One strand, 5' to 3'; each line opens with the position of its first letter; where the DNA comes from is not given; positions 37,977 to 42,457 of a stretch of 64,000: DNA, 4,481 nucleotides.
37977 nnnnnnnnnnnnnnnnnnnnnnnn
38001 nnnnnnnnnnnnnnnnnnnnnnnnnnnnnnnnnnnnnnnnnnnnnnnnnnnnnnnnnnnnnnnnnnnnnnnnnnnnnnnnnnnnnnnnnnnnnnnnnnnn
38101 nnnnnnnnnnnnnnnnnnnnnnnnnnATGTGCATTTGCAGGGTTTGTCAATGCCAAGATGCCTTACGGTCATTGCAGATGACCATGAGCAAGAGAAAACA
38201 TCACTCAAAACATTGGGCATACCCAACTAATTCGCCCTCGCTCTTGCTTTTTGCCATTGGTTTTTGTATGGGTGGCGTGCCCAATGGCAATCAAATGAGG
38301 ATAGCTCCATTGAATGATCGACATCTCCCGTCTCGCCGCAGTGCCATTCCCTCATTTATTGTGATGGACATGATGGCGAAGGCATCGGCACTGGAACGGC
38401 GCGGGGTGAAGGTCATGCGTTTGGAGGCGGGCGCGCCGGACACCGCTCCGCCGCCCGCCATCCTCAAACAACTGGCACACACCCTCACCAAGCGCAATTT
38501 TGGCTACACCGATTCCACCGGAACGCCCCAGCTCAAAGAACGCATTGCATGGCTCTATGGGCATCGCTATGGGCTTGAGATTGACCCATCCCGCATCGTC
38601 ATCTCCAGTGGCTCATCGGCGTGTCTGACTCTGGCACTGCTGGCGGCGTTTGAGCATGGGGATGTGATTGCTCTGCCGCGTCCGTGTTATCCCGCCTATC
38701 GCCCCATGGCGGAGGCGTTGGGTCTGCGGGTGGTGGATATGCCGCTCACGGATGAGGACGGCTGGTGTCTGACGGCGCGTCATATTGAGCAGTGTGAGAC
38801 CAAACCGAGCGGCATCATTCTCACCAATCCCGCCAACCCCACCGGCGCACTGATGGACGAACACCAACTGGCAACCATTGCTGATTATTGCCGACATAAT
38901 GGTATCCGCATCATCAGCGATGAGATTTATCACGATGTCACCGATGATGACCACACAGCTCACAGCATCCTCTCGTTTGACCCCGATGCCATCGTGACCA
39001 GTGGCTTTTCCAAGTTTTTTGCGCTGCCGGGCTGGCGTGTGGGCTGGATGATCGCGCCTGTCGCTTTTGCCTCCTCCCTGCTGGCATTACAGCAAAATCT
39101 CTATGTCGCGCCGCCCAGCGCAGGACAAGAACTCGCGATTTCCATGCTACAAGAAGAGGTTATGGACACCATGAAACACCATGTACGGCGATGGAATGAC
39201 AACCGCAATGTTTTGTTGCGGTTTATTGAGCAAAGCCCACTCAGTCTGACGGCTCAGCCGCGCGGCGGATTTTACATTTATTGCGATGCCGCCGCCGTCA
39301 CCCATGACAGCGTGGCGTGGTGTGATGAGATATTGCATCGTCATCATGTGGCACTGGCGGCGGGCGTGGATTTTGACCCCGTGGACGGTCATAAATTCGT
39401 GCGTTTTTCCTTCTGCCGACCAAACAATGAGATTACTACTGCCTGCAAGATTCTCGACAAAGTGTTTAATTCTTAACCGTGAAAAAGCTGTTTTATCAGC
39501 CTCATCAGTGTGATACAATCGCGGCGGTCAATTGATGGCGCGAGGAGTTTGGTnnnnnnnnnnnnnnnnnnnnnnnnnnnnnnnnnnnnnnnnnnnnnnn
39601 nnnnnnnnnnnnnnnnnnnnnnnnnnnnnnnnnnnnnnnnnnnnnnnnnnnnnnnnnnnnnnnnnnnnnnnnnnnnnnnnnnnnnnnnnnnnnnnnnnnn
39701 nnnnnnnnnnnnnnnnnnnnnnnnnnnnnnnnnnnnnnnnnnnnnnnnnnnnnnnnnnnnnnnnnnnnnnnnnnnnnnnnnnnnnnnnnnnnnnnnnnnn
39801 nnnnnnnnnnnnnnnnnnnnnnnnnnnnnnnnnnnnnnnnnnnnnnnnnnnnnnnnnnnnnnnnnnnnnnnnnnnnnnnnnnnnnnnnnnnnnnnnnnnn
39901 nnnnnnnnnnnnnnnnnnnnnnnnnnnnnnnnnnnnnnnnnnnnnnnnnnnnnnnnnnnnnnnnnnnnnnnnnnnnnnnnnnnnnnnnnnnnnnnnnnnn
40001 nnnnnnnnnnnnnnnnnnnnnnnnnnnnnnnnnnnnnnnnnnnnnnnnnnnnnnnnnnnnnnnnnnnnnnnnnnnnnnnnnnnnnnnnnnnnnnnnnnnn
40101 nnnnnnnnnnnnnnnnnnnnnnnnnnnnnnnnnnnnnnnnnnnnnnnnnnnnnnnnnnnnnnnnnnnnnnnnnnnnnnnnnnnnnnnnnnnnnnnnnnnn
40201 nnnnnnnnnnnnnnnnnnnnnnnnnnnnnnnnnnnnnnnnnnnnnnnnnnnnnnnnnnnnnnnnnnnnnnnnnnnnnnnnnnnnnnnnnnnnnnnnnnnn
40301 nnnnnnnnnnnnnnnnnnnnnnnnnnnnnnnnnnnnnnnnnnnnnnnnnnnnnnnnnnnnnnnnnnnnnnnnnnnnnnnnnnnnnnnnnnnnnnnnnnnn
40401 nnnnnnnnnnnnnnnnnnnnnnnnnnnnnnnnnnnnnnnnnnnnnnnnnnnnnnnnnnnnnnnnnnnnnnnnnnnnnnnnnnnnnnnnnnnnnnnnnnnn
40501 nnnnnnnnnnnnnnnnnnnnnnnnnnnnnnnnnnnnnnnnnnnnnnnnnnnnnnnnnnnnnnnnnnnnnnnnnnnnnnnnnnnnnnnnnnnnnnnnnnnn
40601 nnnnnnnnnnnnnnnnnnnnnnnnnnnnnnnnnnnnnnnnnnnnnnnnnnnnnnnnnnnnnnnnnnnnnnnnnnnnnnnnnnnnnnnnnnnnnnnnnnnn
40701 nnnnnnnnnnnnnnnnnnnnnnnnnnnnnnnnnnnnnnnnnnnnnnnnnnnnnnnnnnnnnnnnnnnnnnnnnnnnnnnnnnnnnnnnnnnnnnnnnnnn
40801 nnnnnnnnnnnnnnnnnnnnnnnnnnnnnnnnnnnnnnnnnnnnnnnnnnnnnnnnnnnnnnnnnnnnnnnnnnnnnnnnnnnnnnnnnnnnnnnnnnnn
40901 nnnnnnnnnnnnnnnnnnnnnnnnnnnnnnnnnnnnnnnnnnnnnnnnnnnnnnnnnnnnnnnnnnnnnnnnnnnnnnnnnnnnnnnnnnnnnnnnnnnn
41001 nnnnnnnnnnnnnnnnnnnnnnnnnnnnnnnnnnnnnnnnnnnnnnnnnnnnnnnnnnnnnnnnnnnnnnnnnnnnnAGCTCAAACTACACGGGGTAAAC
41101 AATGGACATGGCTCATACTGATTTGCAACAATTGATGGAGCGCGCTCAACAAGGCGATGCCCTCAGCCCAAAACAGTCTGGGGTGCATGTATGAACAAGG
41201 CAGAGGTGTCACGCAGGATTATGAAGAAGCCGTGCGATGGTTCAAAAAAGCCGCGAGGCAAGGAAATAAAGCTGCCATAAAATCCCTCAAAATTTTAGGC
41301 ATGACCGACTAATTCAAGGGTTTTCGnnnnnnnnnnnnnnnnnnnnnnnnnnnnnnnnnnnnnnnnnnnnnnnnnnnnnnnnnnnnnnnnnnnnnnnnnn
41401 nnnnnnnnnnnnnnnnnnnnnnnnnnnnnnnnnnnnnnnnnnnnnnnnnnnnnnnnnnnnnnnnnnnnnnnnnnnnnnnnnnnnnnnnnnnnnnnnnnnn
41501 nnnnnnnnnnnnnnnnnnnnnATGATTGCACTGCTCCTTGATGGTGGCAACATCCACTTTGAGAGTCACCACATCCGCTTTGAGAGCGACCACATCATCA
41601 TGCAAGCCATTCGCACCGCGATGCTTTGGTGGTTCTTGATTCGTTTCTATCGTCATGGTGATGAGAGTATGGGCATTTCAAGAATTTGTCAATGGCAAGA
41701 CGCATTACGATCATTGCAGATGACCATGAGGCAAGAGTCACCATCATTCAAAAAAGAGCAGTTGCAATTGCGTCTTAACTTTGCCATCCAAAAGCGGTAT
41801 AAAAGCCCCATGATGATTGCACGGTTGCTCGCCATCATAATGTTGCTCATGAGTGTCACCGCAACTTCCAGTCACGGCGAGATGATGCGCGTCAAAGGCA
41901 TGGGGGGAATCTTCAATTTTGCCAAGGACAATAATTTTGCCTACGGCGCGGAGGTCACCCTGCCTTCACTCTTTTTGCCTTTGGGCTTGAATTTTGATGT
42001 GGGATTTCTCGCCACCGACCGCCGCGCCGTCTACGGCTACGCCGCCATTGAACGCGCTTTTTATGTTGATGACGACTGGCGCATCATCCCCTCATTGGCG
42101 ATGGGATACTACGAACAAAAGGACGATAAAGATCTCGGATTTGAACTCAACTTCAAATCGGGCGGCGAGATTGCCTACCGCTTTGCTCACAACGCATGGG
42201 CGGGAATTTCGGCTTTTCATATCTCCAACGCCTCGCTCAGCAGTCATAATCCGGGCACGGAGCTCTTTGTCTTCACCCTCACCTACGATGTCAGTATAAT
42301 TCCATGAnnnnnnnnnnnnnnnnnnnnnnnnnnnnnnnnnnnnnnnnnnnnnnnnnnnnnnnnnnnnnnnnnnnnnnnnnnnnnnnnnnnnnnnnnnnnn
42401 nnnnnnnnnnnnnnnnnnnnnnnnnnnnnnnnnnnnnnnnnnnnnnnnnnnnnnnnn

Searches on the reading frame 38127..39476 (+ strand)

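Call 61: search_protein_families(library=pfam, proteins=[window:38127-39476:+], max_evalue=0.001)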
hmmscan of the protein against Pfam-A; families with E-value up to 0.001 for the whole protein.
window:38127-39476:+ (449 aa): 1 family
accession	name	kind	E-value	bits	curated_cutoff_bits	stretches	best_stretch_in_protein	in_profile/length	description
PF00155.27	Aminotran_1_2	-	1.8e-58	198.9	19.7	1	95-442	2-360/361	Aminotransferase class I and II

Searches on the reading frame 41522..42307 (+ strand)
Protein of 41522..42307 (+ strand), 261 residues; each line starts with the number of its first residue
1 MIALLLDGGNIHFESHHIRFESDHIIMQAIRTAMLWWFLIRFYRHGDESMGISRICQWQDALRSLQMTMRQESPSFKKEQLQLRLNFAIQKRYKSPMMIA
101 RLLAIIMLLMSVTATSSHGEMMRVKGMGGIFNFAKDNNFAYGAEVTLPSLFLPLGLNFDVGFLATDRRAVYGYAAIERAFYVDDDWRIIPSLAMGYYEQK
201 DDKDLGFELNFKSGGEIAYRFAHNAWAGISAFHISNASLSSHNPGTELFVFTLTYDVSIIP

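Call 61: search_protein_families(library=pfam, proteins=[window:41522-42307:+], max_evalue=0.001)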
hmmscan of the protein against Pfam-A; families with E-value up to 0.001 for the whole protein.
window:41522-42307:+ (261 aa): 1 family
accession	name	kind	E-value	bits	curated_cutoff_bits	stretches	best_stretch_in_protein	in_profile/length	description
PF09411.16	PagL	-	1.2e-12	48.5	23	1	189-255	64-135/136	Lipid A 3-O-deacylase (PagL)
